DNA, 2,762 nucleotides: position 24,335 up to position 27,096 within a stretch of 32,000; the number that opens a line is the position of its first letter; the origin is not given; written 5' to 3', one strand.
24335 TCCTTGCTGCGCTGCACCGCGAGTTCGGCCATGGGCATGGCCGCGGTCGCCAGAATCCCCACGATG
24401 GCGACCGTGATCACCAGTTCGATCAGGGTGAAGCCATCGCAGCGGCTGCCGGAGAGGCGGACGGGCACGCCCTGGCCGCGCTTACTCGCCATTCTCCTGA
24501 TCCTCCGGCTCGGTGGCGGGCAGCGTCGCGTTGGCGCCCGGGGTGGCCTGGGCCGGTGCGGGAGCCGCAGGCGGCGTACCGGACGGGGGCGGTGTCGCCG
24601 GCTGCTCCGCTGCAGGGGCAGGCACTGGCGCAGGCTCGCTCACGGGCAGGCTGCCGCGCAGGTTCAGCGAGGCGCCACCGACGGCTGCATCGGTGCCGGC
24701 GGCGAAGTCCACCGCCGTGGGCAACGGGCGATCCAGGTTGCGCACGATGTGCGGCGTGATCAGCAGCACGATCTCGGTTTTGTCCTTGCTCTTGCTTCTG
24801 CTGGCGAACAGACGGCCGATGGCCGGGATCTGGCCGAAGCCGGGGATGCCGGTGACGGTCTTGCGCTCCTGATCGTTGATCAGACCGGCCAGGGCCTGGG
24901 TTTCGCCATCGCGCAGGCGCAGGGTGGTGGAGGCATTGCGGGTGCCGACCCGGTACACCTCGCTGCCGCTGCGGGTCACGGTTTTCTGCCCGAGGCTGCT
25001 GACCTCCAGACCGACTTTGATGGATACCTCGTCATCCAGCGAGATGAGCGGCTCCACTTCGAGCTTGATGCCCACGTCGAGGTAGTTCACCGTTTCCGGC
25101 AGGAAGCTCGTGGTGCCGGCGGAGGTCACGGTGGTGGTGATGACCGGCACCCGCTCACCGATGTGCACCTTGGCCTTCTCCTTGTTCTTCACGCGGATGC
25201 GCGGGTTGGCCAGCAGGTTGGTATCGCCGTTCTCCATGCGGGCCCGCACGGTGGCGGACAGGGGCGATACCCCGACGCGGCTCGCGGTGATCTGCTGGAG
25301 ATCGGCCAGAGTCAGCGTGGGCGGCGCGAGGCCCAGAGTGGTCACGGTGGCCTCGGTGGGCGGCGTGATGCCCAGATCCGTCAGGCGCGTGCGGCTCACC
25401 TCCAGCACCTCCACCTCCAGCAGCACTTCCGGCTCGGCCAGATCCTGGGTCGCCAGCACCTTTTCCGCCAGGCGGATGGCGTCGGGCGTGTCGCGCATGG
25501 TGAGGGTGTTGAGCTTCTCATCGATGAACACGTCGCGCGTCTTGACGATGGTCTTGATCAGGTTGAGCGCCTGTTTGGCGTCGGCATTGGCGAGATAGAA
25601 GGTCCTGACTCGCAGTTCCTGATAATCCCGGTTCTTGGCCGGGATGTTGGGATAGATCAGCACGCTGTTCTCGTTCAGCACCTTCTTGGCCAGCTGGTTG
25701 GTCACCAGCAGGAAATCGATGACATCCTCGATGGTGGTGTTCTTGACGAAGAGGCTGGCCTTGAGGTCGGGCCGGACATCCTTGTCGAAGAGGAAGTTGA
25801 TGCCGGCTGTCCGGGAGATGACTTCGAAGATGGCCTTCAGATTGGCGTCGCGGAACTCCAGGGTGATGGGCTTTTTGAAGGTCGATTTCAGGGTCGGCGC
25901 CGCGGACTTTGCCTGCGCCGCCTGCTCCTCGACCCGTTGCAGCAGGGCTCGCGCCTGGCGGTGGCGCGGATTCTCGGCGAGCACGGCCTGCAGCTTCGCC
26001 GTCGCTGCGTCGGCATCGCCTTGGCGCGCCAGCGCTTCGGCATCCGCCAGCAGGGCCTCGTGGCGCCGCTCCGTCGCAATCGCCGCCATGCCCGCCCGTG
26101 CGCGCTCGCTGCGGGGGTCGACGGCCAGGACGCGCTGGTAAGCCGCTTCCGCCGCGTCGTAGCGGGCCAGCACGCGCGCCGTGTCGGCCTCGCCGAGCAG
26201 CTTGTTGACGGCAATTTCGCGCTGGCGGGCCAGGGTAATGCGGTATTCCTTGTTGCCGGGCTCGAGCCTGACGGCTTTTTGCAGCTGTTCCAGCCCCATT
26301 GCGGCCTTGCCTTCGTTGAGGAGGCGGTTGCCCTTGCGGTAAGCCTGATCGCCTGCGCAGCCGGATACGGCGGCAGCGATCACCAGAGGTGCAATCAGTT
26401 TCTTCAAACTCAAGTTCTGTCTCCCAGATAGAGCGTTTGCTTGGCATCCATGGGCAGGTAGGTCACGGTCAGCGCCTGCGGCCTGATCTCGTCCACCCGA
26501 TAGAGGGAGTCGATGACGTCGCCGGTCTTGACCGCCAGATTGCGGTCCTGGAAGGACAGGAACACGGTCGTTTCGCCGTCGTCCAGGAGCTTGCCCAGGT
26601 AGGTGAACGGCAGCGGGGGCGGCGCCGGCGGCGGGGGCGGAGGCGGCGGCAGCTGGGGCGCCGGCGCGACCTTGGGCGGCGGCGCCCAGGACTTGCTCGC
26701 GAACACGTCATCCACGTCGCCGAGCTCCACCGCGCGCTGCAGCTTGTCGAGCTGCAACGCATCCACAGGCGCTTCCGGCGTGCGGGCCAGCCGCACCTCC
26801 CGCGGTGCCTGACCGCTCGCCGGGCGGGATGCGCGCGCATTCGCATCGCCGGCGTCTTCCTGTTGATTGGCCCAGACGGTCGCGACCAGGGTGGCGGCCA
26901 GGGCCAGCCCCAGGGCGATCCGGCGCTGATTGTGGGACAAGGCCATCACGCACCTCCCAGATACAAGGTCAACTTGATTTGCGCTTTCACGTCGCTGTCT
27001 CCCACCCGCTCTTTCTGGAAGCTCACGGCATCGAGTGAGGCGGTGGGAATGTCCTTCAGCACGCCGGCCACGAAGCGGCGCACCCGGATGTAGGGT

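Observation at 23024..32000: Gap-free 11-gene operon encoding a non-canonical type IV filament (T2SS/T4P-hybrid) machine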

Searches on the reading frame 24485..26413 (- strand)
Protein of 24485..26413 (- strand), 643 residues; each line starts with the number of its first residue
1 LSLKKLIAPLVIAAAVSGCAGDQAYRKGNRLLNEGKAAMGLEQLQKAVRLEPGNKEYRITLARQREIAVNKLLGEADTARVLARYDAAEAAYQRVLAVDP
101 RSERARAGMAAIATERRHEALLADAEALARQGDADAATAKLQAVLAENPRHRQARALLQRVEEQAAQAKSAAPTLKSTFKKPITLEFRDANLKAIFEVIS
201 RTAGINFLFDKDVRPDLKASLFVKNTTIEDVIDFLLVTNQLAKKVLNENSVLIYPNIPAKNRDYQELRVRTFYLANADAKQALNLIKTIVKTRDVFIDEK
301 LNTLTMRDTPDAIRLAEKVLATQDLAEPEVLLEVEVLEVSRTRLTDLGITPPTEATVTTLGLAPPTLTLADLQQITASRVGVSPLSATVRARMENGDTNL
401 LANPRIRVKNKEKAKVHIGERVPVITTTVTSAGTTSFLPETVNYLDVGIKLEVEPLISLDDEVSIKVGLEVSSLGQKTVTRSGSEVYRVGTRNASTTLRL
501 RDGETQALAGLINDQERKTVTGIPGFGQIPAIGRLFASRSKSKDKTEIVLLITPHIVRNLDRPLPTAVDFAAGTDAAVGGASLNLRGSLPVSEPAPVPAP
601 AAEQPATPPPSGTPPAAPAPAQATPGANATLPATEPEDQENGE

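Call 8: search_protein_families(library=pfam, proteins=[window:24485-26413:-], max_evalue=0.01)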
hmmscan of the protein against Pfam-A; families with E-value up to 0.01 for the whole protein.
window:24485-26413:- (643 aa): 6 families
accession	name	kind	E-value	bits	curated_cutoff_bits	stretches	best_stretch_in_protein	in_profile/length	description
PF00263.26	Secretin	-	8.2e-42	143.1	27.5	1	394-558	4-169/169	Bacterial type II and III secretion system protein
PF03958.22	Secretin_N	-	1.1e-09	38.8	28.2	1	269-327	1-67/69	Bacterial type II/III secretion system short domain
PF07660.19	STN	-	5.2e-07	29.8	28.4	1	205-255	1-51/52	Secretin and TonB N terminus short domain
PF14559.12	TPR_19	-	3e-06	27.9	25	0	129-177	2-50/68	Tetratricopeptide repeat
PF07719.23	TPR_2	-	7.5e-06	26.1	27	0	76-101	8-33/34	Tetratricopeptide repeat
PF13428.12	TPR_14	-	0.00025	21.9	23.5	0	76-111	8-43/44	Tetratricopeptide repeat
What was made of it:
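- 24482..26413 (-): Liposecretin (643 aa). Domains in order: lipobox (VSG|C19), TPR domain (~20-170), N0/STN (205-255), one Secretin_N (269-327), secretin core (394-558), disordered Pro/Ala tail. Pfam Secretin 8.2e-42, Secretin_N, STN, TPR_19 (call 8).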

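Call 9: search_protein_families(library=ncbifam, proteins=[window:24485-26413:-], max_evalue=0.01)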
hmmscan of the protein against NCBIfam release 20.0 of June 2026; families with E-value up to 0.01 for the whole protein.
window:24485-26413:- (643 aa): 10 families
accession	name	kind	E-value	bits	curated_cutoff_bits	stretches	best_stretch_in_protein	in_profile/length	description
TIGR02517.1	type_II_gspD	equivalog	5.2e-45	154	351.35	2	381-559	413-592/600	type II secretion system secretin GspD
TIGR02515.1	IV_pilus_PilQ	subfamily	2.2e-41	142.2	284.35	2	374-557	249-427/428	type IV pilus secretin PilQ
TIGR02519.1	pilus_MshL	equivalog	2.7e-33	115.2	250.2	1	298-557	4-290/290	pilus (MSHA type) biogenesis protein MshL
NF010083.0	PRK13568.1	equivalog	2.7e-26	92.3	554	1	169-558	14-418/419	DNA uptake porin HofQ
NF042912.1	Amuc_1098_fam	equivalog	5.3e-21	74.4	750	2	491-557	730-796/805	Amuc_1098 family type IV pilus outer membrane protein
TIGR02516.1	type_III_yscC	equivalog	2.3e-20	72.6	238.45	1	296-558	202-462/463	type III secretion system outer membrane ring subunit SctC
NF007851.2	PRK10560.1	exception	1.3e-17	63.7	598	1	267-558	117-410/412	DNA uptake porin HofQ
TIGR02520.1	pilus_B_mal_scr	equivalog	2.2e-09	36.4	287.65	1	295-554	239-511/513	PilN family type IVB pilus formation outer membrane protein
NF011873.0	PRK15346.1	equivalog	1.5e-07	30.5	524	1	298-553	241-490/499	EscC/YscC/HrcC family type III secretion system outer membrane ring protein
NF040658.1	Myxo_OME_TraC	equivalog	9.3e-06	24.6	500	1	8-168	20-176/602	outer membrane exchange accessory lipoprotein TraC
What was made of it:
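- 24482..26413 (-): Below the GspD, PilQ and MshL cutoffs (call 9).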

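Call 15: find_homologous_proteins(query=window:24485-26413:-, max_evalue=1e-10)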
Query window:24485-26413:- (643 aa): 7965 proteins with E <= 1e-10 among 8000 candidates; the best 120 are listed.
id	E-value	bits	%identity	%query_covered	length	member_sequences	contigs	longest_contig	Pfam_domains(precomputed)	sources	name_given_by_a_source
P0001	0.0e+0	1357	100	100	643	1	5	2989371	PF14559.13,PF03958.23,PF00263.27,PF07660.20,PF07719.24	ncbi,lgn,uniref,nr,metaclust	ncbi:MAG: secretin N-terminal domain-containing protein [Pseudomonadota bacterium]|uniref:secretin N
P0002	2.1e-258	877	65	100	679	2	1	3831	PF03958.23,PF00263.27,PF07660.20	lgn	-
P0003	2.7e-257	873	66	99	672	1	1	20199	PF03958.23,PF00263.27,PF07660.20,PF13428.13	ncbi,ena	-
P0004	7.2e-257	872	64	99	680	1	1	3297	PF03958.23,PF00263.27,PF07660.20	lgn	-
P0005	1.7e-253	861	65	100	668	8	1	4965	PF03958.23,PF00263.27,PF07660.20,PF07719.24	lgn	-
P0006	5.1e-253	859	69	91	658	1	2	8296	PF03958.23,PF00263.27,PF07660.20,PF13428.13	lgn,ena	-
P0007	2.3e-249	847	64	95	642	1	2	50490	PF03958.23,PF00263.27,PF07660.20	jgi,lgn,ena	jgi:general secretion pathway protein D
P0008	1.8e-246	837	63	96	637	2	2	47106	PF14559.13,PF03958.23,PF00263.27,PF07660.20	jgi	jgi:general secretion pathway protein D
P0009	1.2e-243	828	62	97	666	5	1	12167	PF14559.13,PF03958.23,PF00263.27,PF07660.20,PF13428.13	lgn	-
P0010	1.3e-241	821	62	95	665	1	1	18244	PF03958.23,PF00263.27,PF07660.20,PF13428.13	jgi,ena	-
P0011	6.2e-241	819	63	95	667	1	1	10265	PF14559.13,PF03958.23,PF00263.27,PF07660.20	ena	-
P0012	3.6e-216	737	58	91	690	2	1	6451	PF03958.23,PF00263.27,PF07660.20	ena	-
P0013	1.3e-213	729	57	96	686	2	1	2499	PF03958.23,PF00263.27,PF07660.20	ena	-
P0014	4.1e-212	724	56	96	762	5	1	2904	PF14559.13,PF00963.25,PF03958.23,PF00263.27,PF07660.20,PF13428.13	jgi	jgi:general secretion pathway protein D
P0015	8.3e-211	720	56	90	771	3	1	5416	PF14559.13,PF00963.25,PF03958.23,PF00263.27,PF07660.20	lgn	-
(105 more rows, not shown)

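Call 74: search_solved_structures(query=window:24485-26413:-, max_evalue=0.00001)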
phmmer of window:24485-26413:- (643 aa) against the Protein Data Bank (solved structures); distinct sequences matched with E-value up to 0.00001: 21.
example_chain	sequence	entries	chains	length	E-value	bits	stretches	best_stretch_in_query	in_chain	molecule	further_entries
8jvb_A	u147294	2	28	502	1.1e-24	90.3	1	360-614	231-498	Type II and III secretion system protein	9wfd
6hcg_A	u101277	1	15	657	1.2e-22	83.6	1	396-562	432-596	Type II secretion system protein D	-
6i1x_A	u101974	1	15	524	3.3e-21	78.8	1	389-560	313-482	Type II secretion system protein D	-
6i1y_A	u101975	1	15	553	1e-20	77.2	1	384-559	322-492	General secretion pathway protein GspD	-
9k8v_A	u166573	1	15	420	2.8e-20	75.8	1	368-559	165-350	General secretion pathway protein D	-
7ofh_A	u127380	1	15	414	6.4e-20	74.6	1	269-559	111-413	Virion export protein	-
5wq8_A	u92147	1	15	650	7.4e-20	74.4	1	368-559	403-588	Type II secretion system protein D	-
5wq9_A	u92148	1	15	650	4.9e-19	71.7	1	368-559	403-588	Type II secretion system protein D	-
5wln_G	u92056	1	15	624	2.6e-18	69.3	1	297-559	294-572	Type II secretion system protein D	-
5w68_A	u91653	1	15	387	2.7e-18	69.2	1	374-559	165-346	Putative type II secretion protein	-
5zdh_A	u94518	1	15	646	6.5e-18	68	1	374-559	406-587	Type II secretion system protein D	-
4av2_A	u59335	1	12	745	7.6e-18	67.7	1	385-558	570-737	TYPE IV PILUS BIOGENESIS AND COMPETENCE PROTEIN PILQ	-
5wq7_A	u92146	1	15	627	2.9e-17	65.8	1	391-561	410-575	Putative type II secretion system protein D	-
9sh1_A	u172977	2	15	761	3e-17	65.8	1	385-557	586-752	Type IV pilus biogenesis and competence protein PilQ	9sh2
6w6m_A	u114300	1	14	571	1.7e-16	63.3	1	387-557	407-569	Type IV pilus secretin PilQ family protein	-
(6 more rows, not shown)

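Call 89: predict_structure(alignment_id=A9)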
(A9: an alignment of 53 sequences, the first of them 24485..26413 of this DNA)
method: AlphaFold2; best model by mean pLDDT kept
length: 643 residues; sequences in the alignment: 53
mean_pLDDT: 71.8   pTM: 0.39
mean pLDDT of the five models: 71.8, 71.2, 70.0, 69.1, 66.6
residues with pLDDT >= 90: 180; 70-90: 211; 50-70: 98; < 50: 154
segments of 3 or more residues with pLDDT < 50: 348-396, 430-439, 516-520, 529-535, 540-542, 568-641
pLDDT, mean of each block of 10 residues (from residue 1): 74 77 94 92 96 94 95 96 96 96 97 97 97 96 96 95 82 66 90 92 90 88 88 90 82 84 70 84 86 84 84 83 76 80 54 34 39 39 30 47 85 84 57 47 68 86 85 66 63 78 74 50 48 49 62 78 50 35 33 33 35 36 35 38 44
secondary structure, 60 per line:
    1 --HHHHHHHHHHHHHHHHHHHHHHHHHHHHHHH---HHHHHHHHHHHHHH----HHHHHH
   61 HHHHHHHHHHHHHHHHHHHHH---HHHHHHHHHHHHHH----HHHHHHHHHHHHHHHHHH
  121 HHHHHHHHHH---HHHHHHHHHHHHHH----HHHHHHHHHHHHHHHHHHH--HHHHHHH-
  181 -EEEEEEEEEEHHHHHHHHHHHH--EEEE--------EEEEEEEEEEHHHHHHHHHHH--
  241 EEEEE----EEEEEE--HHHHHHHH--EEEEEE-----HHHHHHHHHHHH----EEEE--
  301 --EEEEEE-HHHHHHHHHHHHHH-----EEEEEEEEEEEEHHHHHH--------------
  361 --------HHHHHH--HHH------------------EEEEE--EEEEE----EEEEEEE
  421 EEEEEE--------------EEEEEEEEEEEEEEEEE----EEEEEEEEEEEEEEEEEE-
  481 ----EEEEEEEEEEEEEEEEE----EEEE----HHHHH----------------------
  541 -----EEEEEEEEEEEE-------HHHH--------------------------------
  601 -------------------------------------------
elements in order: H3-33 H37-50 H55-81 H85-98 H103-130 H134-147 H152-170 H173-179 E182-191 H192-203 E206-209 E218-227 H228-238 E241-245 E250-255 H258-265 E268-273 H279-290 E295-298 E303-308 H310-323 E329-340 H341-346 H369-374 E398-402 E405-409 E414-426 E441-457 E462-479 E485-501 E506-509 H514-518 E546-557 H565-568
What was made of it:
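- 24482..26413 (-): AF2 gives pLDDT 92-97 for the TPR part (call 89).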

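Call 91: fold_search(model_id=the predicted structure, library=pdb)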
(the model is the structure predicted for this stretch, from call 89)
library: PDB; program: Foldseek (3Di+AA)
matches with E <= 10: 1363; with E <= 0.001: 65
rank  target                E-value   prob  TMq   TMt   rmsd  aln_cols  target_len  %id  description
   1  6w6m_A                1.9e-18  1.00  0.19  0.28  25.9       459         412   18  Single particle cryoEM structure of V. cholerae Type IV competence pilus secretin PilQ (released 2020-10-14)
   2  6q14_A                1.2e-15  1.00  0.18  0.24  29.0       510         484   13  Structure of the Salmonella SPI-1 injectisome NC-base (released 2019-10-23)
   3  6q14_B                3.1e-15  1.00  0.20  0.25  26.6       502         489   13  Structure of the Salmonella SPI-1 injectisome NC-base (released 2019-10-23)
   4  6hcg_A                9.4e-15  1.00  0.18  0.19  41.8       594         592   15  Klebsiella pneumoniae type II secretion system outer membrane complex. PulD, PulS and PulC HR domain. (released 2019-11-27)
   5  5zdh_A                2.0e-14  1.00  0.20  0.25  27.6       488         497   18  CryoEM structure of ETEC Pilotin-Secretin AspS-GspD complex (released 2018-04-18)
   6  5wq8_A                2.9e-14  1.00  0.21  0.26  28.4       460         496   18  CryoEM structure of type II secretion system secretin GspD in Vibrio cholerae (released 2016-12-28)
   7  5tcr_A                3.9e-14  1.00  0.20  0.26  26.6       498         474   14  Atomic model of the Salmonella SPI-1 type III secretion injectisome basal body proteins InvG, PrgH, and PrgK (released 2016-12-21)
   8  5wq9_A                6.7e-14  1.00  0.23  0.28  28.0       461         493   17  CryoEM structure of type II secretion system secretin GspD G453A mutant in Vibrio cholerae (released 2016-12-28)
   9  6i1x_A                7.5e-14  1.00  0.20  0.25  22.5       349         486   20  Aeromonas hydrophila ExeD (released 2019-04-10)
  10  9u5s_A                1.4e-13  1.00  0.25  0.33  20.8       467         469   12  The structure of the BfpBG complex in the T4bP system (released 2025-11-05)
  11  5w68_A                2.2e-13  1.00  0.22  0.35  25.2       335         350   24  Type II secretin from Enteropathogenic Escherichia coli - GspD (released 2017-11-15)
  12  6i1y_A                2.7e-13  1.00  0.21  0.26  27.1       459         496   18  Vibrio vulnificus EpsD (released 2019-04-10)
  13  9k8v_A                3.3e-13  1.00  0.20  0.31  26.0       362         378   19  Cryo-EM structure of the Type II secretion system protein from Vibrio cholerae (released 2025-10-29)
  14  8co1_A1               3.7e-13  1.00  0.19  0.20  30.6       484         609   14  Type II Secretion System (released 2024-04-10)
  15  5wq7_A                7.8e-13  1.00  0.22  0.28  25.5       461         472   16  CryoEM structure of type II secretion system secretin GspD in E.coli K12 (released 2016-12-28)
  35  8jvb_A                4.0e-11  1.00  0.19  0.31  33.0       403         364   18  Cryo-EM structure of the Type II secretion system protein from Acidithiobacillus caldus (released 2024-07-03)
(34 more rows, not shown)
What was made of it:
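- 24482..26413 (-): Foldseek matches PilQ, GspD and InvG, plus designed TPR proteins (call 91).
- The secretin has the N0 plus single N-domain layout, and its best fold match is the V. cholerae competence PilQ (call 91).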

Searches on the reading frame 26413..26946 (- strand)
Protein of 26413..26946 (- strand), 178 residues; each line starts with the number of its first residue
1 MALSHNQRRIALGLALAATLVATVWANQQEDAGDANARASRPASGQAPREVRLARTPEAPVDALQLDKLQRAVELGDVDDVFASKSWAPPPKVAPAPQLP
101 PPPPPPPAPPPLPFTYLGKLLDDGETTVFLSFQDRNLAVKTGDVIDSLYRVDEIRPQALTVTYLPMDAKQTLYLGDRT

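Call 8: search_protein_families(library=pfam, proteins=[window:26413-26946:-], max_evalue=0.01)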
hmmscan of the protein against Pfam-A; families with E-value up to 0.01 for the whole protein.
window:26413-26946:- (178 aa): 0 families
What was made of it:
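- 26410..26946 (-): TM-anchored protein (178 aa) with a poly-Pro linker and a C-terminal beta domain. Putative PilP/GspC-HR-like connector to the secretin. No Pfam hit for the window protein (call 8).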

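Call 9: search_protein_families(library=ncbifam, proteins=[window:26413-26946:-], max_evalue=0.01)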
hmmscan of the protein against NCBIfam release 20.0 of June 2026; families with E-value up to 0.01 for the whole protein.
window:26413-26946:- (178 aa): 0 families

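Call 61: search_solved_structures(query=A3, max_evalue=10, show_alignments=2)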
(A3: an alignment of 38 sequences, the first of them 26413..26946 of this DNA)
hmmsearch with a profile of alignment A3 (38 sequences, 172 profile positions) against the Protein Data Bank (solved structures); distinct sequences matched with E-value up to 10: 8.
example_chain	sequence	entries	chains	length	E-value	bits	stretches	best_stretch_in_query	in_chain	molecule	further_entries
2ivw_A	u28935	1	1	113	0.13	15.3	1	109-155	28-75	PILP PILOT PROTEIN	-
9zbk_D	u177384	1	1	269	0.37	13.8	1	46-91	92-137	Target of rapamycin complex 2 subunit MAPKAP1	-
3l9k_W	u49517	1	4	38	0.58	13.2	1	115-141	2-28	Dynein intermediate chain, cytosolic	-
4av2_M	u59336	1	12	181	0.59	13.2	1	109-155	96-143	PILP PROTEIN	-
9zbj_D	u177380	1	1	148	0.77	12.8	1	45-89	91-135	Target of rapamycin complex 2 subunit MAPKAP1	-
3n9u_C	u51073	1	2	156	1.2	12.2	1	85-114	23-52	Cleavage and polyadenylation specificity factor subunit 7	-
4fe8_A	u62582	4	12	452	5.3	10.1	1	27-106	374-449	Maltose-binding periplasmic protein,Huntingtin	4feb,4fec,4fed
29vf_O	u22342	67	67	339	5.7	10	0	30-106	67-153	TATA-box-binding protein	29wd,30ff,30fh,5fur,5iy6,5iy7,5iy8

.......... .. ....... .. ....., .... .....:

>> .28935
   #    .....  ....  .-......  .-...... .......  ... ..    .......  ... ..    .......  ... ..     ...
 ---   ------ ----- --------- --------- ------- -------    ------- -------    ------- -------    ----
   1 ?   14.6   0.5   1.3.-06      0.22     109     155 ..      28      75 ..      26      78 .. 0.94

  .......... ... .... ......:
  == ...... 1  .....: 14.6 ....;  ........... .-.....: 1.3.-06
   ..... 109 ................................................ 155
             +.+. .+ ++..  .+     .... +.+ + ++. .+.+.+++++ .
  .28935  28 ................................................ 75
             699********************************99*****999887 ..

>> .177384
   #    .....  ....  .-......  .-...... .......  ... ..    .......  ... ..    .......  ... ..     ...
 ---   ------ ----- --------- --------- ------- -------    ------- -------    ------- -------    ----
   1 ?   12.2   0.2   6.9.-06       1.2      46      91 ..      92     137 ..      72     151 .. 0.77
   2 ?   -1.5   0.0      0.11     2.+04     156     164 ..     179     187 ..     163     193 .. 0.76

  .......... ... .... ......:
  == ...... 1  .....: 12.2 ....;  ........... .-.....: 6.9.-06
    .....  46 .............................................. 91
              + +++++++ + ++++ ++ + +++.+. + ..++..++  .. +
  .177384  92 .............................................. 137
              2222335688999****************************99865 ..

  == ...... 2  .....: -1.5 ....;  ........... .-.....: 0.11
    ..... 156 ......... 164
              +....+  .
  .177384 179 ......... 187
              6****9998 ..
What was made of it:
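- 26410..26946 (-): The family profile's best PDB hits are PilP 2ivw (E 0.13) and 4av2_M (0.59) (call 61).
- On Type IVa pilus: P hits PilP only at E 0.13 (call 61).
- P's top PDB hit is PilP (call 61).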

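Call 64: search_protein_families(library=pfam, alignment_id=A3, max_evalue=1)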
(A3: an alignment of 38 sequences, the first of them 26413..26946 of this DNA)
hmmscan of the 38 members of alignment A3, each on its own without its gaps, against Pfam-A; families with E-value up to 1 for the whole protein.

A. member 1, window:26413-26946:- (178 aa): 0 families

B. families by the number of members that match (of 38 scanned): 7 families
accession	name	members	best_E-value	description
PF16101.10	PRIMA1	2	0.011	Proline-rich membrane anchor 1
PF11356.14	T2SSC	1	0.039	Type II secretion system protein C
PF03179.20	V-ATPase_G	1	0.16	Vacuolar (H+)-ATPase G subunit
PF25587.1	Rv2743c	1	0.43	Rv2743c family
PF08173.16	YbgT_YccB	1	0.46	Membrane bound YbgT-like protein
PF05308.16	Mito_fiss_reg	1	0.48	Mitochondrial fission regulator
PF02366.24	PMT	1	0.68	Dolichyl-phosphate-mannose-protein mannosyltransferase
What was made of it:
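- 26410..26946 (-): T2SSC at 0.039 in 1 of 38 members (call 64).
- Tried and rejected: Pfam on 38 P-family members gave no PilP hit and one marginal T2SSC hit (call 64).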
